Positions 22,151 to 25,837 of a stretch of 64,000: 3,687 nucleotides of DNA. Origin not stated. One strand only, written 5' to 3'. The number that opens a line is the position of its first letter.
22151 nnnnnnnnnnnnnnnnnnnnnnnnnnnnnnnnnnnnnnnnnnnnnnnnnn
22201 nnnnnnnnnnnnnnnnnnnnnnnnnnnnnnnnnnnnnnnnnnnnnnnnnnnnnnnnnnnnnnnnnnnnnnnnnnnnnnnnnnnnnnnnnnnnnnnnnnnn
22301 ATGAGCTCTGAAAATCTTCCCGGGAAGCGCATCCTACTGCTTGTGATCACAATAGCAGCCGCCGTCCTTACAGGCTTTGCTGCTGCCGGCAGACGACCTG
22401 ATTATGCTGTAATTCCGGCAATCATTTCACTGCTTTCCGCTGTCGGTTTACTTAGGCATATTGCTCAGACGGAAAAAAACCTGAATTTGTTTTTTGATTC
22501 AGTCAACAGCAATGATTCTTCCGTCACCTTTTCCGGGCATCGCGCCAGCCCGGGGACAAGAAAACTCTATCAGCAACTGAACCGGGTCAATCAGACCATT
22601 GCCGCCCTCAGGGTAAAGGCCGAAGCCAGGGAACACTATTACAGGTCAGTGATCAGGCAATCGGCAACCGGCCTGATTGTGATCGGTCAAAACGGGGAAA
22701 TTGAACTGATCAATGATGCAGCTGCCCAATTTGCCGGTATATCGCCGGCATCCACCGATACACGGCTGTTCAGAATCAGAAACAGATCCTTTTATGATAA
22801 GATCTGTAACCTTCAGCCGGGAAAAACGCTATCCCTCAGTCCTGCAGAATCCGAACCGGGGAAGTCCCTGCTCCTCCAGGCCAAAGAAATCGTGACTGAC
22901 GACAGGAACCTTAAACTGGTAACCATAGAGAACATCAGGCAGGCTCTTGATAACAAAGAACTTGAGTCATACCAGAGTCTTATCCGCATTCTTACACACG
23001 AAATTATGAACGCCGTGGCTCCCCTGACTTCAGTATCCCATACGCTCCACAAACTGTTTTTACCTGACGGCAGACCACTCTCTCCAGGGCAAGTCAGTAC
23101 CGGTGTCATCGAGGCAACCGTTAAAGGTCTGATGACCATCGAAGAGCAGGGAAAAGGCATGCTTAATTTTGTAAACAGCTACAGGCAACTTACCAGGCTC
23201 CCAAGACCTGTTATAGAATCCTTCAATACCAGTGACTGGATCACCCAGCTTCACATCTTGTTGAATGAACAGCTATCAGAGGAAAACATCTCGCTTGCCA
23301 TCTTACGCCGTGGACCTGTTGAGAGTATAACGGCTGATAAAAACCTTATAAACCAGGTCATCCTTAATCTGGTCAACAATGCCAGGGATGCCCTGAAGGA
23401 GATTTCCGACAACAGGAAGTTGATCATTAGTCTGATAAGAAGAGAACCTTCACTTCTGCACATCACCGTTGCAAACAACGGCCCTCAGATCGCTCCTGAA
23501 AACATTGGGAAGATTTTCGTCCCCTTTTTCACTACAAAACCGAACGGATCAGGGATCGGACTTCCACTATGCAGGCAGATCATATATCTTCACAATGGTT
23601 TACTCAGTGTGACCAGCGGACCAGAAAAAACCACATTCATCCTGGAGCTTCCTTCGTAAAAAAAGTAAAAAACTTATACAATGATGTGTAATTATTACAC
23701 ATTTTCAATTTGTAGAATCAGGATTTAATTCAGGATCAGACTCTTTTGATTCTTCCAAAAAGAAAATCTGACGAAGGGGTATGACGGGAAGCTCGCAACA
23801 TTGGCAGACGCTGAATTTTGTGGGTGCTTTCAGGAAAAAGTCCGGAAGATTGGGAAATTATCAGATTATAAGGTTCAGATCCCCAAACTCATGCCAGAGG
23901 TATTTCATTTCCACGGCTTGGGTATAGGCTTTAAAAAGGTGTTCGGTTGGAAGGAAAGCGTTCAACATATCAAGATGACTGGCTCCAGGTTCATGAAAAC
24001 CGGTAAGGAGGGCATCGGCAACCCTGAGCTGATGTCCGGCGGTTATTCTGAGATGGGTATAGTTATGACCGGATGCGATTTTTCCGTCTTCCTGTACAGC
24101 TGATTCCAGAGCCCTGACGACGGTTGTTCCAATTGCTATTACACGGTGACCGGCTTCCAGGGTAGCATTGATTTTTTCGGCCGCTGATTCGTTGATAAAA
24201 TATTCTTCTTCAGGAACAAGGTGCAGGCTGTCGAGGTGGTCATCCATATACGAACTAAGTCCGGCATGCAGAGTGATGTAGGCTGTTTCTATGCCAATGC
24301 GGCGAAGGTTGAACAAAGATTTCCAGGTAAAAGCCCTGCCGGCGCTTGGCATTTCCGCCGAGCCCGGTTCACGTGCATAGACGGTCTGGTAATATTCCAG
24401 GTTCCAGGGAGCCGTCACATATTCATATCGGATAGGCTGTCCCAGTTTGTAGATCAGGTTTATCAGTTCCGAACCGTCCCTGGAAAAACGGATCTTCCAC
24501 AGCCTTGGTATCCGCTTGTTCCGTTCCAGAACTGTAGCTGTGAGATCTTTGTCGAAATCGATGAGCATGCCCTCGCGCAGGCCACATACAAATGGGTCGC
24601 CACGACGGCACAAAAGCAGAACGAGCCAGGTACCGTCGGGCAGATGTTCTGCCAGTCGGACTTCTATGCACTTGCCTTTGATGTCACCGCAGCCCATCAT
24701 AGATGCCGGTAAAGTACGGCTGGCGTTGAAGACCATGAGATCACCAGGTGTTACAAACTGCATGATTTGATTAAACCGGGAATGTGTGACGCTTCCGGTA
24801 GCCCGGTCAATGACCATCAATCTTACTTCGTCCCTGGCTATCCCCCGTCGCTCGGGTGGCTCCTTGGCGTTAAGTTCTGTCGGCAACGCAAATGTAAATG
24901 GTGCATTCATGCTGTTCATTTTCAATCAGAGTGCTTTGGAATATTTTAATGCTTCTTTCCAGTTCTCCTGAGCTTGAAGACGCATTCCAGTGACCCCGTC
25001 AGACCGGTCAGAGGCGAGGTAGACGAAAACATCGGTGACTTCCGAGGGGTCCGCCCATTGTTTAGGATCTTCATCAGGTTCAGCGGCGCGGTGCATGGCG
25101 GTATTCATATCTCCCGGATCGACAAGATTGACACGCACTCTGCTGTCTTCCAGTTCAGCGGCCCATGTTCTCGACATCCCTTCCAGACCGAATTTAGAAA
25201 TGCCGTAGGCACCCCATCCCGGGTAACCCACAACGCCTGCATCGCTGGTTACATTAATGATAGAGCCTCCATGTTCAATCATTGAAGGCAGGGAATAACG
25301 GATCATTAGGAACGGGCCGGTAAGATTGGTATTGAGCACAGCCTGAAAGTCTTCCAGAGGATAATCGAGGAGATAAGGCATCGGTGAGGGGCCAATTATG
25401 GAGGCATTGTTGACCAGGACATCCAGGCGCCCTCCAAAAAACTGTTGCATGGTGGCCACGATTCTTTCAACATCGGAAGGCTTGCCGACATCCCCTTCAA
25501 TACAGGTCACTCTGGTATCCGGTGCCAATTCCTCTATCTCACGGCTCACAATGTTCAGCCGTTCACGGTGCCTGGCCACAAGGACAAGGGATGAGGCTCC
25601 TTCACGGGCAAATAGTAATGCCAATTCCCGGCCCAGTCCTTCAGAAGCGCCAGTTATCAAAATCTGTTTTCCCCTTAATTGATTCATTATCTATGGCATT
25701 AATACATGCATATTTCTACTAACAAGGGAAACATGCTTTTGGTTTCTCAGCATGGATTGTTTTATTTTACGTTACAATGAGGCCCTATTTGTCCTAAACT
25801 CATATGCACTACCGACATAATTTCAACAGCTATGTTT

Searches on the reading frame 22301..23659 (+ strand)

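Call 43: search_protein_families(library=pfam, proteins=[window:22301-23659:+], max_evalue=0.00001)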
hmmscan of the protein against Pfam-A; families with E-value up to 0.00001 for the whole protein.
window:22301-23659:+ (452 aa): 1 family
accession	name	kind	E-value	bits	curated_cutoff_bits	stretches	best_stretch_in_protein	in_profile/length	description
PF02518.31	HATPase_c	-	3.3e-18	66.6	26.4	1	346-451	2-108/111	Histidine kinase-, DNA gyrase B-, and HSP90-like ATPase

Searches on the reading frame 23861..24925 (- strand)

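Call 66: search_protein_families(library=pfam, proteins=[window:23861-24925:-], max_evalue=0.01)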
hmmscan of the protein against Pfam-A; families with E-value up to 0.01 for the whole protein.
window:23861-24925:- (354 aa): 1 family
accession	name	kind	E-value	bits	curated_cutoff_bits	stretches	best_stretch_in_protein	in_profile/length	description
PF02547.20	Queuosine_synth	-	2.9e-82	276.8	25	1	9-353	3-322/322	Queuosine biosynthesis protein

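Call 67: search_protein_families(library=padloc, proteins=[window:23861-24925:-], max_evalue=0.001)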
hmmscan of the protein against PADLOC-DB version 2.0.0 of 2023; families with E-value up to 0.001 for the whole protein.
window:23861-24925:- (354 aa): 0 families

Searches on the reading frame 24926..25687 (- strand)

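Call 66: search_protein_families(library=pfam, proteins=[window:24926-25687:-], max_evalue=0.01)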
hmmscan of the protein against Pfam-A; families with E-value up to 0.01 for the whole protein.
window:24926-25687:- (253 aa): 4 families
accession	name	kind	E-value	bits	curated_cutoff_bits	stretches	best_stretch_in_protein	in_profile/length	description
PF00106.31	adh_short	-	2.2e-51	174.6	26.6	1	7-206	1-194/195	short chain dehydrogenase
PF13561.12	adh_short_C2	-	1.1e-46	159.7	27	1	13-237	1-229/236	Enoyl-(Acyl carrier protein) reductase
PF08659.16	KR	-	4.4e-14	53.2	22.6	1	9-176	3-164/180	KR domain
PF23441.1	SDR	-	1.7e-09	37.9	27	1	2-202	3-202/258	SDR-like rossmann domain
